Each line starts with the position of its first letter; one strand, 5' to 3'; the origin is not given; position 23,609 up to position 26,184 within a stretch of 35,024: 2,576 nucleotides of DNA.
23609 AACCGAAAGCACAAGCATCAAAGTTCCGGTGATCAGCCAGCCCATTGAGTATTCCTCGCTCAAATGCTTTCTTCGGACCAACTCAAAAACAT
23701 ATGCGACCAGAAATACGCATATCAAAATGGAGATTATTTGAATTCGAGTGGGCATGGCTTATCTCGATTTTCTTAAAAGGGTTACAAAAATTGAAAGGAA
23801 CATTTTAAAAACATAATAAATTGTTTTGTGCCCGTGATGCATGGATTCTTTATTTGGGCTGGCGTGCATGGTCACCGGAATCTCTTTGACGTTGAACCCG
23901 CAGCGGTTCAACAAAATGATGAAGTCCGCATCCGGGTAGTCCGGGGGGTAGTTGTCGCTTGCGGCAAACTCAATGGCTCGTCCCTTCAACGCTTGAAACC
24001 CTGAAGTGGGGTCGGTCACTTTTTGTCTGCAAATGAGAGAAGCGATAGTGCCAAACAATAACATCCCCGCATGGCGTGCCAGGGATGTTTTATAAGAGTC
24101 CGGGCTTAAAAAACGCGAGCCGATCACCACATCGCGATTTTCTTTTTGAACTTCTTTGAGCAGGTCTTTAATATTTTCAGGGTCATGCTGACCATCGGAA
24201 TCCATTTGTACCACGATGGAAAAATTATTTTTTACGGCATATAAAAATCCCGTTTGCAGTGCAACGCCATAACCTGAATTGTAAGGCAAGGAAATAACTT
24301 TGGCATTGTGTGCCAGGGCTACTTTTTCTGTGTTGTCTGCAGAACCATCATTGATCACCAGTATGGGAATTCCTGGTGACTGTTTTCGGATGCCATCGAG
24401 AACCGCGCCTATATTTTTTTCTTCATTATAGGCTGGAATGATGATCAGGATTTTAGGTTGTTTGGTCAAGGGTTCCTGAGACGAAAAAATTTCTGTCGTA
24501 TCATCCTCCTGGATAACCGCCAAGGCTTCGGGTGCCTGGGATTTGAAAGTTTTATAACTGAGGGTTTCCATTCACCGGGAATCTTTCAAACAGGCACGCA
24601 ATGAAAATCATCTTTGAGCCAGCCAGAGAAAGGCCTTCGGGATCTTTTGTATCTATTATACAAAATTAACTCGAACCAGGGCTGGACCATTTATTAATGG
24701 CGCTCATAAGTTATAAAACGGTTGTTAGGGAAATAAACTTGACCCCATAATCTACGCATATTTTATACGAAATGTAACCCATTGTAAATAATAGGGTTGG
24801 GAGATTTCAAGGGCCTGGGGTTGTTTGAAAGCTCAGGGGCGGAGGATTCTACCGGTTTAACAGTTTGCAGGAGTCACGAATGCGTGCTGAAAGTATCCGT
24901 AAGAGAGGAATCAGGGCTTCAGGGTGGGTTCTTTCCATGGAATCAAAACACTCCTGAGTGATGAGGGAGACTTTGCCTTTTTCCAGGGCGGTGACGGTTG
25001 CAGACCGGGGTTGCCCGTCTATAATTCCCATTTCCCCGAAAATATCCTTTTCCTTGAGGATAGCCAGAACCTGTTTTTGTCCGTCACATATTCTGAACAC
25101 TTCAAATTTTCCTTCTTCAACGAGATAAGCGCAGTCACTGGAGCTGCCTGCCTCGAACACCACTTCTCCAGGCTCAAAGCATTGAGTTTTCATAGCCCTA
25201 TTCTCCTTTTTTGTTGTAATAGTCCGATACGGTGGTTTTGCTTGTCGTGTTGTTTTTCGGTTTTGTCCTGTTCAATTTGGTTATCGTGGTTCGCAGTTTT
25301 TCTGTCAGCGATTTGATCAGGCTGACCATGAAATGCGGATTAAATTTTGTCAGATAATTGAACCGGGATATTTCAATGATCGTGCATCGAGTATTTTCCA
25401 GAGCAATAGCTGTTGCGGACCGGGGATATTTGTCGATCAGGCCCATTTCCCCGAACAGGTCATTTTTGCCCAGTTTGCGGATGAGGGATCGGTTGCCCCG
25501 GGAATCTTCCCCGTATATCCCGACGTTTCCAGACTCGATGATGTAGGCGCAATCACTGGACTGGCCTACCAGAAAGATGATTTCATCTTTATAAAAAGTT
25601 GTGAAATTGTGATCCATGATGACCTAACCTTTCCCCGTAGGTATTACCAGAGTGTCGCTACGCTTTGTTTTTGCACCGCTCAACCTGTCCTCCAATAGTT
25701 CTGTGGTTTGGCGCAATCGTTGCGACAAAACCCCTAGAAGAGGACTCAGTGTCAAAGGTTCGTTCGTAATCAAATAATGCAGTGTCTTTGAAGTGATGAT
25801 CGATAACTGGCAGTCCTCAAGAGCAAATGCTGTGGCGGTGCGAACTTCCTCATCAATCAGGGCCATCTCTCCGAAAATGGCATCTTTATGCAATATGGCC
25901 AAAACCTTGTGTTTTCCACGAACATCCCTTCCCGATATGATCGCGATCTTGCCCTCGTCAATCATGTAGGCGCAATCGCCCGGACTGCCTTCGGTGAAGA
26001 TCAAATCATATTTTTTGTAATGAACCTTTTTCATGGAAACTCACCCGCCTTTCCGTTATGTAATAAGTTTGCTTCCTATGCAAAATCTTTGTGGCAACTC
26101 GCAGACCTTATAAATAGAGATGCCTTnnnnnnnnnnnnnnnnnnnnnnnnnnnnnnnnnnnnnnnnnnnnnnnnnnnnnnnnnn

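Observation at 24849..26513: Tandem array of four output-less cyclic-nucleotide-binding domain proteins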

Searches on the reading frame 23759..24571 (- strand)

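Call 3: search_protein_families(library=pfam, proteins=[window:23759-24571:-], max_evalue=0.01)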
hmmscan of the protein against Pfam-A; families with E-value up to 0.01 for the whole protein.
window:23759-24571:- (270 aa): 2 families
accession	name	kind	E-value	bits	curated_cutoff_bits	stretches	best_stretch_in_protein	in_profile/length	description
PF00535.33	Glycos_transf_2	-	6e-28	98.3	23.3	1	43-195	2-159/168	Glycosyl transferase family 2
PF13641.12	Glyco_tranf_2_3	-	1.6e-05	25.5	27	1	39-157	1-127/230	Glycosyltransferase like family 2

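Call 20: search_protein_families(library=ncbifam, proteins=[window:23759-24571:-], max_evalue=0.001)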
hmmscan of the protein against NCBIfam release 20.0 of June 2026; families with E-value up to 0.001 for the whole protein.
window:23759-24571:- (270 aa): 18 families
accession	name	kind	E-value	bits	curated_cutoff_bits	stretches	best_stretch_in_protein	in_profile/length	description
NF058614.1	PPMAGASynPpgS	equivalog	1e-24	87.3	370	1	42-235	3-196/226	polyprenyl-phospho-N-acetylgalactosaminyl synthase PpgS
NF041391.1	DPhHxTase_Halo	equivalog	6.1e-20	71.1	375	1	47-233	3-181/213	dolichyl-phosphate hexose transferase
TIGR04182.1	glyco_TIGR04182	equivalog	1.3e-18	67.5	325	1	41-201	2-157/293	S-layer glycoprotein N-glycosyltransferase AglJ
TIGR03937.1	PgaC_IcaA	equivalog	4.2e-13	49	422.3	1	28-146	34-155/407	poly-beta-1,6-N-acetyl-D-glucosamine synthase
NF047588.1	GlcsyltransPgfSStrep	equivalog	7.9e-12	45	500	1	40-205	2-169/308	glycosyltransferase PgfS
TIGR04283.1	glyco_like_mftF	equivalog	3.5e-09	36.6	182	1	43-220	3-168/221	TIGR04283 family arsenosugar biosynthesis glycosyltransferase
TIGR03469.1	HpnB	hypoth_equivalog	2.1e-08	33.6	379.25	1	35-149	40-168/386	hopene-associated glycosyltransferase HpnB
NF007986.1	PRK10714.1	equivalog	2.1e-08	33.5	529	1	40-160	7-133/316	undecaprenyl-phosphate 4-deoxy-4-formamido-L-arabinose transferase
TIGR03965.1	mycofact_glyco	equivalog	4.3e-08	32.4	280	1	34-167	69-204/467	mycofactocin biosynthesis glycosyltransferase MftF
NF045692.1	OglycostaseCruG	equivalog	4.5e-08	32.4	600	1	38-150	40-161/386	2'-O-glycosyltransferase CruG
NF007482.0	PRK10073.1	equivalog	8.2e-08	31.6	423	1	37-149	4-118/334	glycosyltransferase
TIGR03111.1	glyc2_xrt_Gpos1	hypoth_equivalog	1.3e-07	30.8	363.95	1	31-145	41-160/439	TIGR03111 family XrtG-associated glycosyltransferase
NF010496.0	PRK13915.1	equivalog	1.9e-07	30.5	262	1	37-108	29-111/307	glucosyl-3-phosphoglycerate synthase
NF041875.1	EPS_EpsD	equivalog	3e-07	30.2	370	1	43-157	3-120/325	exopolysaccharide biosynthesis glycosyltransferase EpsD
NF047683.1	TeichurnBiosyTuaG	equivalog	1.3e-06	28.3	400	1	37-145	4-115/252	teichuronic acid biosynthesis protein TuaG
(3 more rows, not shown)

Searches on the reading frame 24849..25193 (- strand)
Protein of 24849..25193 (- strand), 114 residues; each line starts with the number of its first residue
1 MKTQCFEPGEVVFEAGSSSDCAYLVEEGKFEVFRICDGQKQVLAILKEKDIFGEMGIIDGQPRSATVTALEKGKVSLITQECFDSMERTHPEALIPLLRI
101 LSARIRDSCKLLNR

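Call 3: search_protein_families(library=pfam, proteins=[window:24849-25193:-], max_evalue=0.01)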
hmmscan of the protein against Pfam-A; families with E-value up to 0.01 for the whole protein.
window:24849-25193:- (114 aa): 1 family
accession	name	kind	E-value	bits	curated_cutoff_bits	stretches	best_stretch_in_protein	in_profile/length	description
PF00027.35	cNMP_binding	-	3.9e-22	78.5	27.5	1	5-86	3-85/89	Cyclic nucleotide-binding domain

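Call 20: search_protein_families(library=ncbifam, proteins=[window:24849-25193:-], max_evalue=0.001)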
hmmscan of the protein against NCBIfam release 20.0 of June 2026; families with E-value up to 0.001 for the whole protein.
window:24849-25193:- (114 aa): 6 families
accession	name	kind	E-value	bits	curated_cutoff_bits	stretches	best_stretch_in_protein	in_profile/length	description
NF008732.0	PRK11753.1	equivalog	3.8e-10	39.6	266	1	11-110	33-134/214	cAMP-activated global transcriptional regulator CRP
NF058543.1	ActPatMycb56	equivalog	2.5e-08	33.2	460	1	7-104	25-121/317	acetyltransferase Pat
NF041163.2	encap_f2b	equivalog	3.1e-06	26.6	400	1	3-91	97-187/450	family 2B encapsulin nanocompartment shell protein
TIGR03896.1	cyc_nuc_ocin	subfamily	7.9e-06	25.4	161.05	1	9-79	169-240/317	bacteriocin-type transport-associated protein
NF008365.0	PRK11161.1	subfamily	5.2e-05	22.6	228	1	7-108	53-154/250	fumarate/nitrate reduction transcriptional regulator Fnr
TIGR03697.1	NtcA_cyano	equivalog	0.00012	21.9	244.95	1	9-107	1-102/193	global nitrogen regulator NtcA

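Call 21: search_protein_families(library=padloc, proteins=[window:24849-25193:-], max_evalue=0.001)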
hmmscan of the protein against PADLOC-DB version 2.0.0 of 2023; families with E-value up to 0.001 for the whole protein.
window:24849-25193:- (114 aa): 4 families
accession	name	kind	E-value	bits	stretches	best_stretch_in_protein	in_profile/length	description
PDLC00731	Effector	-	1.6e-11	41.7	1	4-107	43-143/306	TIR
PDLC02371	PycTIR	-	3.4e-11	41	1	4-111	40-144/288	-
PDLC00734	PycC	-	1e-09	36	1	4-94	36-127/374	Pycsar cyclase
PDLC00732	Effector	-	3e-07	27.7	1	6-110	41-142/301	TIR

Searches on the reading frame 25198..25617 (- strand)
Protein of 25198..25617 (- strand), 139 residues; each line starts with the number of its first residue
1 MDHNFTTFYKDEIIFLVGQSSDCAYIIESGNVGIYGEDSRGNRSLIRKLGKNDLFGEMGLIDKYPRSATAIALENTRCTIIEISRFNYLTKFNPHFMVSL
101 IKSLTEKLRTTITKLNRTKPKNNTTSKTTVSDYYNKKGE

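Call 3: search_protein_families(library=pfam, proteins=[window:25198-25617:-], max_evalue=0.01)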
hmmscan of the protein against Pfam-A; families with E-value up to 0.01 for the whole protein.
window:25198-25617:- (139 aa): 1 family
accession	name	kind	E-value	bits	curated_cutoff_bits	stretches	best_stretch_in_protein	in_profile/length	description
PF00027.35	cNMP_binding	-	2.9e-19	69.2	27.5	1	7-88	3-84/89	Cyclic nucleotide-binding domain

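Call 20: search_protein_families(library=ncbifam, proteins=[window:25198-25617:-], max_evalue=0.001)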
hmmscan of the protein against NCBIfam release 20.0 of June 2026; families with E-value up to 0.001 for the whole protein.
window:25198-25617:- (139 aa): 5 families
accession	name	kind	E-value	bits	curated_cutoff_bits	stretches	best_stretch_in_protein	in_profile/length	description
NF008732.0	PRK11753.1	equivalog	6e-13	48.7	266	1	11-116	31-137/214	cAMP-activated global transcriptional regulator CRP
NF007707.0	PRK10402.1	subfamily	8.8e-10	38.6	180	1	4-118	32-146/226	transcriptional regulator YeiL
TIGR03896.1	cyc_nuc_ocin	subfamily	5.3e-05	22.7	161.05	1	17-117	22-126/317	bacteriocin-type transport-associated protein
NF058543.1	ActPatMycb56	equivalog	0.00013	20.9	460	1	17-115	33-129/317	acetyltransferase Pat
NF041163.2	encap_f2b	equivalog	0.00063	19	400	1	7-90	99-183/450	family 2B encapsulin nanocompartment shell protein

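Call 21: search_protein_families(library=padloc, proteins=[window:25198-25617:-], max_evalue=0.001)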
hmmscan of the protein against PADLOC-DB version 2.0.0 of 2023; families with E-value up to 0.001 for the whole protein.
window:25198-25617:- (139 aa): 4 families
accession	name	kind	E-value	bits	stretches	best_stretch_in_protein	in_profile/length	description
PDLC00731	Effector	-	1.7e-08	31.8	1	6-111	43-144/306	TIR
PDLC02371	PycTIR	-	7.8e-08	30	1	6-123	40-153/288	-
PDLC00734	PycC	-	1.1e-05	22.7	1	4-110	34-141/374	Pycsar cyclase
PDLC00732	Effector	-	3.1e-05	21.1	1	8-115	41-144/301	TIR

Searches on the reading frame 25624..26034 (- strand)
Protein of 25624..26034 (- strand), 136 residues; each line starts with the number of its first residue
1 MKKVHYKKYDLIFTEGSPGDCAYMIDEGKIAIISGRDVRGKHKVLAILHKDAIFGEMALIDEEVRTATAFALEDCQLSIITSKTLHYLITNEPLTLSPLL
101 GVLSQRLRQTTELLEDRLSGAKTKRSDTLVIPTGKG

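Call 3: search_protein_families(library=pfam, proteins=[window:25624-26034:-], max_evalue=0.01)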
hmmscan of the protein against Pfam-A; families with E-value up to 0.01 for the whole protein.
window:25624-26034:- (136 aa): 1 family
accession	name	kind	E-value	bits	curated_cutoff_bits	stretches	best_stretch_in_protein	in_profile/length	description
PF00027.35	cNMP_binding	-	2.7e-19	69.3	27.5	1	4-90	2-87/89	Cyclic nucleotide-binding domain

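Call 20: search_protein_families(library=ncbifam, proteins=[window:25624-26034:-], max_evalue=0.001)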
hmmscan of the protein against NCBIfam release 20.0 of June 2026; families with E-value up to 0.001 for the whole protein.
window:25624-26034:- (136 aa): 4 families
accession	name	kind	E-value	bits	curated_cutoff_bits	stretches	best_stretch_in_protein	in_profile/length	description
NF008732.0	PRK11753.1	equivalog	2.8e-12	46.6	266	1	5-114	27-136/214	cAMP-activated global transcriptional regulator CRP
NF007707.0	PRK10402.1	subfamily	7.6e-07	29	180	1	3-113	33-142/226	transcriptional regulator YeiL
NF058543.1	ActPatMycb56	equivalog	9.1e-05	21.4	460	1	16-108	34-123/317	acetyltransferase Pat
NF041163.2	encap_f2b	equivalog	0.00026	20.3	400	1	2-94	96-188/450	family 2B encapsulin nanocompartment shell protein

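Call 21: search_protein_families(library=padloc, proteins=[window:25624-26034:-], max_evalue=0.001)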
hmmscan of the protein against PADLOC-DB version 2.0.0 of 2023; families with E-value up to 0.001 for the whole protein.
window:25624-26034:- (136 aa): 4 families
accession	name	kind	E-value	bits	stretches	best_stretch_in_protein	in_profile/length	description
PDLC00731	Effector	-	3.9e-07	27.3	1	6-114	45-148/306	TIR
PDLC02371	PycTIR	-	4.8e-06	24.1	1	4-115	40-146/288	-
PDLC00732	Effector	-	0.00038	17.5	1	22-115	57-145/301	TIR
PDLC00734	PycC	-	0.00041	17.6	1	6-113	38-145/374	Pycsar cyclase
